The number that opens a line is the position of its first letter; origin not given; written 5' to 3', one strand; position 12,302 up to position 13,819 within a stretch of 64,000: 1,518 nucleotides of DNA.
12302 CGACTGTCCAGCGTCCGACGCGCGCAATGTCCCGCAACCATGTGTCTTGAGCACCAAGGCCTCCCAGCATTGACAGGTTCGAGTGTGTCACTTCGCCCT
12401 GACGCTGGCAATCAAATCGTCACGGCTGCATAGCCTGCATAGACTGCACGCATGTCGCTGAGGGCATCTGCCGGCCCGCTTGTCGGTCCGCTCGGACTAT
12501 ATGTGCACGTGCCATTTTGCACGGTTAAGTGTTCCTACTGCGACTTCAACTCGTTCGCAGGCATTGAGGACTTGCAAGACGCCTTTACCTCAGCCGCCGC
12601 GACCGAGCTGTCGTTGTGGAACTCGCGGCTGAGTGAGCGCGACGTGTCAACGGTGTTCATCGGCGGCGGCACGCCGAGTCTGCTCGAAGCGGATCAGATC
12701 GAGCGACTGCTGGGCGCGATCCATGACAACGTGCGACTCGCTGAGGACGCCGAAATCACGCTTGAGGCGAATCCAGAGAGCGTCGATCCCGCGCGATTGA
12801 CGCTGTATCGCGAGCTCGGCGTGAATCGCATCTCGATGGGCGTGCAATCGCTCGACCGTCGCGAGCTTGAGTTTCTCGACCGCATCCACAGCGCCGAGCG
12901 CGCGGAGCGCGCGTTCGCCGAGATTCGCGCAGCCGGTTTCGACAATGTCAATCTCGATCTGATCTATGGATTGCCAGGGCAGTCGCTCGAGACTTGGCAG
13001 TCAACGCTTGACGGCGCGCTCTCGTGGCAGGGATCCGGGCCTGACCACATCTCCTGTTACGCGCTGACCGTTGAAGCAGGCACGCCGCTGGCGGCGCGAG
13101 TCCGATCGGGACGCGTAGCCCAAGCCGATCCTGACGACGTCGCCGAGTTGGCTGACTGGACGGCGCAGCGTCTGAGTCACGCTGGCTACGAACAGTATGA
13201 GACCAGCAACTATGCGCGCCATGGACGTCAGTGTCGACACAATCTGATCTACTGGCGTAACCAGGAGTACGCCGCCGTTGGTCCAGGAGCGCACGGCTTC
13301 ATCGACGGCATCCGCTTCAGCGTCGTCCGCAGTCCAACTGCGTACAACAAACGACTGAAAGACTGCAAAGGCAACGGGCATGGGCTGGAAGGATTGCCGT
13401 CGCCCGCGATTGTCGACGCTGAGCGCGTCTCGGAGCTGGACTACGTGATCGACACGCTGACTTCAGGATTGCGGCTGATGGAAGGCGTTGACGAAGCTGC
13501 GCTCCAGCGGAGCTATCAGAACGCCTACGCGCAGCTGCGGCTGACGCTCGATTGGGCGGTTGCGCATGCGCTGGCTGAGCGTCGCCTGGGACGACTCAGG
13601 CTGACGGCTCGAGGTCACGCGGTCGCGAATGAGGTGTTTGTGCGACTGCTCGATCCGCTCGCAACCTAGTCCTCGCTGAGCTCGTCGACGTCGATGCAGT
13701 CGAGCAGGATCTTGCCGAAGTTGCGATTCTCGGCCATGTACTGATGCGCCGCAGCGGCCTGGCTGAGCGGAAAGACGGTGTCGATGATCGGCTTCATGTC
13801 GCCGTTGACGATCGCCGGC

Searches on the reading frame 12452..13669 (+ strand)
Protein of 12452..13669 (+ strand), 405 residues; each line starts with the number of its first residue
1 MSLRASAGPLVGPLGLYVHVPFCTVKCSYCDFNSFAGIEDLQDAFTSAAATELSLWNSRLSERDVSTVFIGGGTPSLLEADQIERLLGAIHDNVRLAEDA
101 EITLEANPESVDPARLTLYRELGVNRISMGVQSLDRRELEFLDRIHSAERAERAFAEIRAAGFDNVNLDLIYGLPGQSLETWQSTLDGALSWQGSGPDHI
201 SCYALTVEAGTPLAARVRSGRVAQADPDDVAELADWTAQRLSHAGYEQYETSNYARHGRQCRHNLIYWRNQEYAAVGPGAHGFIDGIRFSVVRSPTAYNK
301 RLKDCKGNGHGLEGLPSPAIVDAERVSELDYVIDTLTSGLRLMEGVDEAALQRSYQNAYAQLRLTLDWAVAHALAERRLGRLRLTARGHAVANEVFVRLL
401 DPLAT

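Call 52: search_protein_families(library=pfam, proteins=[window:12452-13669:+], max_evalue=0.001)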
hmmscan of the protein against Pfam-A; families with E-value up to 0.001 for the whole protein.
window:12452-13669:+ (405 aa): 1 family
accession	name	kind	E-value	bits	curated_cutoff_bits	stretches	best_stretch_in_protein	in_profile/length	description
PF04055.27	Radical_SAM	-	1.2e-25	91.1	29.5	1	17-187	1-164/166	Radical SAM superfamily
